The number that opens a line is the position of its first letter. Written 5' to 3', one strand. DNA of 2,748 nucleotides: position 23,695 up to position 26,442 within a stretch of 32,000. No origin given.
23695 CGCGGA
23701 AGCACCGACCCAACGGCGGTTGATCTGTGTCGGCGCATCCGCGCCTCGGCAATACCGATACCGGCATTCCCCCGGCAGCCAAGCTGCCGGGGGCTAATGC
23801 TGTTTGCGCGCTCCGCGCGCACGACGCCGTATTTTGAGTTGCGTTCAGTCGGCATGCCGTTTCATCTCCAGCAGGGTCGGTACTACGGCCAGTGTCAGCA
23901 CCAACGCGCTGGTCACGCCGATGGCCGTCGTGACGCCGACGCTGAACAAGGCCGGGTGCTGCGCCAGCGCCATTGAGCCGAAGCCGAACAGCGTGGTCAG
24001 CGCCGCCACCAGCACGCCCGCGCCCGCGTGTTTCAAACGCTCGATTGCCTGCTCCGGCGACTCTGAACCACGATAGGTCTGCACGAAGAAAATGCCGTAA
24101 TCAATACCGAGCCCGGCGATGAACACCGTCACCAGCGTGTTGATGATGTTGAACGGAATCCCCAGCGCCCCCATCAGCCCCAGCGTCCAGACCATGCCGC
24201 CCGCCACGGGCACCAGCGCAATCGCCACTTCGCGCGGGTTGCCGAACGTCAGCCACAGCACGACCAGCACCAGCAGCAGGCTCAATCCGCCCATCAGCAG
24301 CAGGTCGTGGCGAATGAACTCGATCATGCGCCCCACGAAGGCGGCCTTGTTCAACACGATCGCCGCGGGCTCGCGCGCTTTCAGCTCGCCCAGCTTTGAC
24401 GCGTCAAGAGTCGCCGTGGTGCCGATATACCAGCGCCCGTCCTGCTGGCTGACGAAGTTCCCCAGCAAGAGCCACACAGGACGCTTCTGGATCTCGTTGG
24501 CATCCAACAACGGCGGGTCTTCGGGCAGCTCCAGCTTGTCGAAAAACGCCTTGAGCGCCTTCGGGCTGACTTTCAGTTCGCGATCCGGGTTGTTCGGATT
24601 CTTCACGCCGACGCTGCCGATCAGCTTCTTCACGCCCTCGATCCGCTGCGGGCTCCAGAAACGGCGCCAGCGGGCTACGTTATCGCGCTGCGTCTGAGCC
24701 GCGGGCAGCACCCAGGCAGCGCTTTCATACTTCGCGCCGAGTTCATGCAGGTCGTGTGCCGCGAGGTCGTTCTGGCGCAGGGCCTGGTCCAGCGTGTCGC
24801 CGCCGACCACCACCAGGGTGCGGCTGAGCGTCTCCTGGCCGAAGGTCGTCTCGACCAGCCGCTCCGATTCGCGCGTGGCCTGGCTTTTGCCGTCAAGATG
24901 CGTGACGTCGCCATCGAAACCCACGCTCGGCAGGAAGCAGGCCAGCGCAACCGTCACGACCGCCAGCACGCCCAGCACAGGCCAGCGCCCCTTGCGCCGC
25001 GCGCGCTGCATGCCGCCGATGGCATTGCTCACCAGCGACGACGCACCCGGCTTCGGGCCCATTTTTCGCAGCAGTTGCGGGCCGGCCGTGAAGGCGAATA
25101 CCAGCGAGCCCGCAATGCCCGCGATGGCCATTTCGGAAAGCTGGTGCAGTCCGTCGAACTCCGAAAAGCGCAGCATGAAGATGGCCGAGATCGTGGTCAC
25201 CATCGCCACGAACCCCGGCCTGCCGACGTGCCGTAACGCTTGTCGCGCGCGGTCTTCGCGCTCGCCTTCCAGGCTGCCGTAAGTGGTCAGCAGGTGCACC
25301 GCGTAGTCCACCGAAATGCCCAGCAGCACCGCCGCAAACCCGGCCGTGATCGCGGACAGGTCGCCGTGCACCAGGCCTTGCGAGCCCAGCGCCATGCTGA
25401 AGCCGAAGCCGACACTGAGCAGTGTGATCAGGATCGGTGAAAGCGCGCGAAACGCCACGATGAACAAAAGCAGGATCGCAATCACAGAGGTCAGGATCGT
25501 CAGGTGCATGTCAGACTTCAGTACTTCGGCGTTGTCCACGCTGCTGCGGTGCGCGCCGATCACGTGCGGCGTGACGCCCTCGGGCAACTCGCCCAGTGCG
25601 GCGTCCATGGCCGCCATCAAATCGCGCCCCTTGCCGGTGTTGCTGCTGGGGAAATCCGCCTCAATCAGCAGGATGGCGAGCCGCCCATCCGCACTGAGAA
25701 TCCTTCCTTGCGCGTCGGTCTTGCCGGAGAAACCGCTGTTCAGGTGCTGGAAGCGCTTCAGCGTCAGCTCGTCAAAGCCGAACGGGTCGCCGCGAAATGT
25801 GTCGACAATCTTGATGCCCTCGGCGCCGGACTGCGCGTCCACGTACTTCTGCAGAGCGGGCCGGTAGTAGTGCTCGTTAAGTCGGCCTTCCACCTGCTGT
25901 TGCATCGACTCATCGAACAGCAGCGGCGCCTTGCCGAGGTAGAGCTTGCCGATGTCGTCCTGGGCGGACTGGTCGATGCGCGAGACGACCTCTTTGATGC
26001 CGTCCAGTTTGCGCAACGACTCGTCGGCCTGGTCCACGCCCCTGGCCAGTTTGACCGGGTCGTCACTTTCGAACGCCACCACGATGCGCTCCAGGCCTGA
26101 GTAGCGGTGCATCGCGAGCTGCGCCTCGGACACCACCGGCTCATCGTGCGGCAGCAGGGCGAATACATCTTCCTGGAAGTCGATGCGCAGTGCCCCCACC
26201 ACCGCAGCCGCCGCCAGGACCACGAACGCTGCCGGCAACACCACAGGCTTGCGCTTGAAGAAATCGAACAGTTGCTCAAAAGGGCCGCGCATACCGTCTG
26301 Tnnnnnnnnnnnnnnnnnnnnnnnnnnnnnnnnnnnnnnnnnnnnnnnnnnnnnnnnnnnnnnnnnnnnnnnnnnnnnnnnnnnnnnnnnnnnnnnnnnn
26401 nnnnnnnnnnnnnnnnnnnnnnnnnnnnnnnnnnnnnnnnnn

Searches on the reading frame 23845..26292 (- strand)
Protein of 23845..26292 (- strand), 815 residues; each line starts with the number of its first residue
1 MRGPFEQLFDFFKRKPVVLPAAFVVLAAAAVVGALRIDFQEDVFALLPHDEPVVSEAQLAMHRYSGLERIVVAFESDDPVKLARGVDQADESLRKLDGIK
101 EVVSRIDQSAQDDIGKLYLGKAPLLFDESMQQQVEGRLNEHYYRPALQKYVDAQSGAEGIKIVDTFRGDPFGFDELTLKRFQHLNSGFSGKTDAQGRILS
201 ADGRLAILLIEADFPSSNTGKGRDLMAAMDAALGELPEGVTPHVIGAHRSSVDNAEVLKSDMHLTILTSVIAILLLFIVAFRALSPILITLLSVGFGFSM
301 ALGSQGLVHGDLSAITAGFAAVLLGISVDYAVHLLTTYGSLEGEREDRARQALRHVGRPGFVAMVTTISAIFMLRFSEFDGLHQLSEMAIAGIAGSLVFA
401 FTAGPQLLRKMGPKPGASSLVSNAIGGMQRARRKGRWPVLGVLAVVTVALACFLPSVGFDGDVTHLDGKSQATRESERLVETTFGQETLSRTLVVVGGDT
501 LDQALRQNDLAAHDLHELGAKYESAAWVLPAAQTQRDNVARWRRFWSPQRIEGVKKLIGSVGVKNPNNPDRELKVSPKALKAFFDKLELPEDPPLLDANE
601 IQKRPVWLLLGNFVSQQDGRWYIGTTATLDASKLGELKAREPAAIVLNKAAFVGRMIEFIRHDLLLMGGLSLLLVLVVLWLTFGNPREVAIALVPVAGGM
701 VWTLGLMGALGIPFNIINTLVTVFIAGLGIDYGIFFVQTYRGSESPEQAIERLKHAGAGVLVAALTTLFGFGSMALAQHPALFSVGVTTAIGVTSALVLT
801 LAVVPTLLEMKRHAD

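Call 6: search_protein_families(library=pfam, proteins=[window:23845-26292:-], max_evalue=0.001)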
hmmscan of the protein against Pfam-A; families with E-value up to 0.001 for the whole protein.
window:23845-26292:- (815 aa): 3 families
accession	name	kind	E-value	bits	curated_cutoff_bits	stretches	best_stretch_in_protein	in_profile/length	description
PF03176.21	MMPL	-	1.1e-33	117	20.5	2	179-443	70-325/333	MMPL family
PF02460.24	Patched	-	8.9e-05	22.7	23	1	685-804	27-150/156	Patched SSD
PF12349.14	Sterol-sensing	-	0.00017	22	22.3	0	693-809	13-134/153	Sterol-sensing domain of SREBP cleavage-activation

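Call 35: search_protein_families(library=ncbifam, proteins=[window:23845-26292:-], max_evalue=0.00001)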
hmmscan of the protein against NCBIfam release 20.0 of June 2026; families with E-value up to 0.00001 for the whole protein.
window:23845-26292:- (815 aa): 6 families
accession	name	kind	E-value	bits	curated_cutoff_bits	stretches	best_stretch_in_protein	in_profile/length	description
TIGR03480.1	HpnN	hypoth_equivalog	9.4e-46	156.2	751.85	2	222-471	227-484/862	hopanoid biosynthesis associated RND transporter like protein HpnN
TIGR00921.1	2A067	subfamily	1.2e-40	139.3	351.9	2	659-811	189-346/733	hydrophobe/amphiphile efflux-3 (HAE3) family transporter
TIGR00833.1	actII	subfamily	1.6e-34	119.3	874.7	2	235-408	148-329/910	MMPL family RND transporter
NF045600.2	BstA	equivalog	2.6e-30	105.1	1400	2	10-482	10-517/903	sterol transporter cytoplasmic membrane protein BstA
NF052374.1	HopndTporHpnN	equivalog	3.3e-21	75.1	1100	2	666-810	716-856/858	hopanoid transporter HpnN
TIGR00918.1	2A060602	subfamily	6.6e-14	50.6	1120.4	2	266-420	969-1126/1145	transmembrane receptor Patched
